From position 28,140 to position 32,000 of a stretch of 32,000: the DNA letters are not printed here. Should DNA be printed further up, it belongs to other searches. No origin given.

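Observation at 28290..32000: Unlisted giant ORF: SIR2 NADase-like domain fused to an NB-ARC STAND ATPase and helical repeats (candidate single-protein anti-phage system)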

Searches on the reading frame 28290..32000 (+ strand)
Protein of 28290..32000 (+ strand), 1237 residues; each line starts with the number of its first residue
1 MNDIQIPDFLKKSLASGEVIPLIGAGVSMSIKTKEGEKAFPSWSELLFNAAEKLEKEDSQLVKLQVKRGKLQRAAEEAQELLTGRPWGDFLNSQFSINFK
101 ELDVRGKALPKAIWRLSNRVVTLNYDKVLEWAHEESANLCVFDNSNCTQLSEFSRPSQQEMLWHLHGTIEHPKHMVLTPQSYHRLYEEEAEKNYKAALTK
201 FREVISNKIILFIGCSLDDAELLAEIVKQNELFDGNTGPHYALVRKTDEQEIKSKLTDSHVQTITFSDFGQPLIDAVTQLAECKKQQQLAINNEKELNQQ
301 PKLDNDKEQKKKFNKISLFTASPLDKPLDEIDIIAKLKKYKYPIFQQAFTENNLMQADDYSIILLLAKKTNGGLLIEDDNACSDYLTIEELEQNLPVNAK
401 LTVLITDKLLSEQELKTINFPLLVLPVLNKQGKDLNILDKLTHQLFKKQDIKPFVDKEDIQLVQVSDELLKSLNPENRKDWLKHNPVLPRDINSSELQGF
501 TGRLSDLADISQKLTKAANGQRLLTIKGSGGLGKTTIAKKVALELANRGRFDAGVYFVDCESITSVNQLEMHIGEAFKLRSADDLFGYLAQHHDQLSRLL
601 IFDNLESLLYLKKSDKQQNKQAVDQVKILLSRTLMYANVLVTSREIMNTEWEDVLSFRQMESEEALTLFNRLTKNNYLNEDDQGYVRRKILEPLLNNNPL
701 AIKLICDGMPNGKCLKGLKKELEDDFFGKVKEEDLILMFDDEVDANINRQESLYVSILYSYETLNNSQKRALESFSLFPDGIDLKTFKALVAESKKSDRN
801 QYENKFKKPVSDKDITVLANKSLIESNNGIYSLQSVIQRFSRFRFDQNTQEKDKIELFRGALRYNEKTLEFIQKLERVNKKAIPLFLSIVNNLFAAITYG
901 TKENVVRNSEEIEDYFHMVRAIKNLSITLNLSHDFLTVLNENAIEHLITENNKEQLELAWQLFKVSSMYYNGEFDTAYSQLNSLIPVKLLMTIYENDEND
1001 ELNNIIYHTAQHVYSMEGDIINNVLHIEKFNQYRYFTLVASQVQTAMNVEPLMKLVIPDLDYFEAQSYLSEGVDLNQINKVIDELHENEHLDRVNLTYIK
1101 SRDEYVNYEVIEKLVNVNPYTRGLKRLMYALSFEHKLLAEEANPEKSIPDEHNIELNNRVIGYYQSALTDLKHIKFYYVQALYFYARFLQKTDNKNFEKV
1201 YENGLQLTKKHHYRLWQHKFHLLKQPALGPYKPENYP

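Call 4: search_protein_families(library=pfam, proteins=[window:28290-32000:+], max_evalue=1)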
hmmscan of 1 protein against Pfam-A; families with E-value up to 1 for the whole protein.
window:28290-32000:+ (1237 aa): 19 families
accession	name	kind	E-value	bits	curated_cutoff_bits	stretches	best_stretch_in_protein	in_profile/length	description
PF13289.12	SIR2_2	-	7.2e-23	81.7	24.5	1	119-258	2-135/141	SIR2-like domain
PF00931.28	NB-ARC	-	4.1e-12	46.3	23.5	1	508-713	6-209/248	NB-ARC domain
PF13401.12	AAA_22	-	1.7e-07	32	27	1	520-614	4-97/130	AAA domain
PF20720.3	nSTAND3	-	7.5e-07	29.4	27.2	1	512-665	8-133/155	Novel STAND NTPase 3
PF05729.18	NACHT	-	3.9e-06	27.2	26.7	1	523-646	2-131/167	NACHT domain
PF25199.1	nSTAND_NTPase5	-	9e-06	26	34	1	498-569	16-87/145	Novel STAND NTPase 5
PF00004.35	AAA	-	0.0006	20.7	21.2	1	527-627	4-89/131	ATPase family associated with various cellular activities (AAA)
PF13191.12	AAA_16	-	0.0009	20.2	32.6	1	500-595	2-88/167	AAA ATPase domain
PF24883.2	NPHP3_N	-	0.002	18.8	24.8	1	517-561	18-61/164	Nephrocystin 3, N-terminal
PF13479.12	AAA_24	-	0.041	14.2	27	1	525-622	6-90/195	AAA domain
PF13481.12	AAA_25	-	0.054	13.5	27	0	523-560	35-80/195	AAA domain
PF00448.28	SRP54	-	0.065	13.3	22.7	1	525-573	5-52/196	SRP54-type protein, GTPase domain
PF02367.23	TsaE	-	0.075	13.4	26.6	1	505-546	5-46/128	Threonylcarbamoyl adenosine biosynthesis protein TsaE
PF03266.21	NTPase_1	-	0.087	13.1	23.9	1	525-557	3-35/168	NTPase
PF00005.33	ABC_tran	-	0.11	13.5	25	1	521-628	11-94/137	ABC transporter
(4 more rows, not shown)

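Call 5: search_protein_families(library=padloc, proteins=[window:28290-32000:+], max_evalue=1)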
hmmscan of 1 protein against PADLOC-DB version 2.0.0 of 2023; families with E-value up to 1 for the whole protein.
window:28290-32000:+ (1237 aa): 3 families
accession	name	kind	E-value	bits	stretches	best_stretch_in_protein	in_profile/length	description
PDLC03856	LmuA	-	1.4e-19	68.6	1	10-302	8-291/433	-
PDLC00407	ThsA1|ThsA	-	1.4e-15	55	1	11-255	14-234/478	STALD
PDLC04140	mad8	-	0.00031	18.4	1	519-662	25-125/314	mads_8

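Call 6: search_protein_families(library=ncbifam, proteins=[window:28290-32000:+], max_evalue=1)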
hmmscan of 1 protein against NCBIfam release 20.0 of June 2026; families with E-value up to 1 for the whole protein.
window:28290-32000:+ (1237 aa): 13 families
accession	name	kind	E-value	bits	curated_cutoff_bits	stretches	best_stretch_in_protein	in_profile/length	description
NF040586.1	FxSxx_TPR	equivalog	8e-09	34.5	300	1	499-673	7-166/830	FxSxx-COOH system tetratricopeptide repeat protein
NF053617.1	SARPRegAfsRStmc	equivalog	4.4e-06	24.9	1430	1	472-681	271-473/986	SARP-family global regulator AfsR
NF041717.1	HaaA_phane_TPR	equivalog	2.5e-05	22.6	1125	1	488-675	97-282/882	cyclophane-containing RiPP biosynthesis TPR protein HaaT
NF053622.1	ATPseBagAMYCTU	equivalog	0.00043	19.8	400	1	517-568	3-51/325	ATPase BagA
TIGR04291.1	arsen_driv_ArsA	equivalog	0.0011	17.8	650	1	501-549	299-348/565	arsenical pump-driving ATPase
NF038007.1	ABC_ATP_DarD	equivalog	0.0076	15.7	375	1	521-627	31-126/218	darobactin export ABC transporter ATP-binding protein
TIGR02237.1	recomb_radB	equivalog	0.016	15.1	172.4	1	524-631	15-134/210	DNA repair and recombination protein RadB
NF053621.1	ATPseBagBMYCTU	equivalog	0.017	14.2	521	1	520-550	11-41/371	ATPase BagB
TIGR02915.1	PEP_resp_reg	equivalog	0.025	13.4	502.6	1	485-563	126-201/445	PEP-CTERM-box response regulator transcription factor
NF010248.0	PRK13695.1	equivalog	0.043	13.5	156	1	524-557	6-39/180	NTPase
TIGR00150.1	T6A_YjeE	equivalog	0.051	13.4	60.1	1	507-552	8-53/135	tRNA (adenosine(37)-N6)-threonylcarbamoyltransferase complex ATPase subunit type 1 TsaE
TIGR03499.1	FlhF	equivalog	0.066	13.2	174.15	1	504-570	181-248/286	flagellar biosynthesis GTPase FlhF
NF041546.1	ParA_partition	equivalog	0.15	11.6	180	1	529-565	8-41/203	ParA family partition ATPase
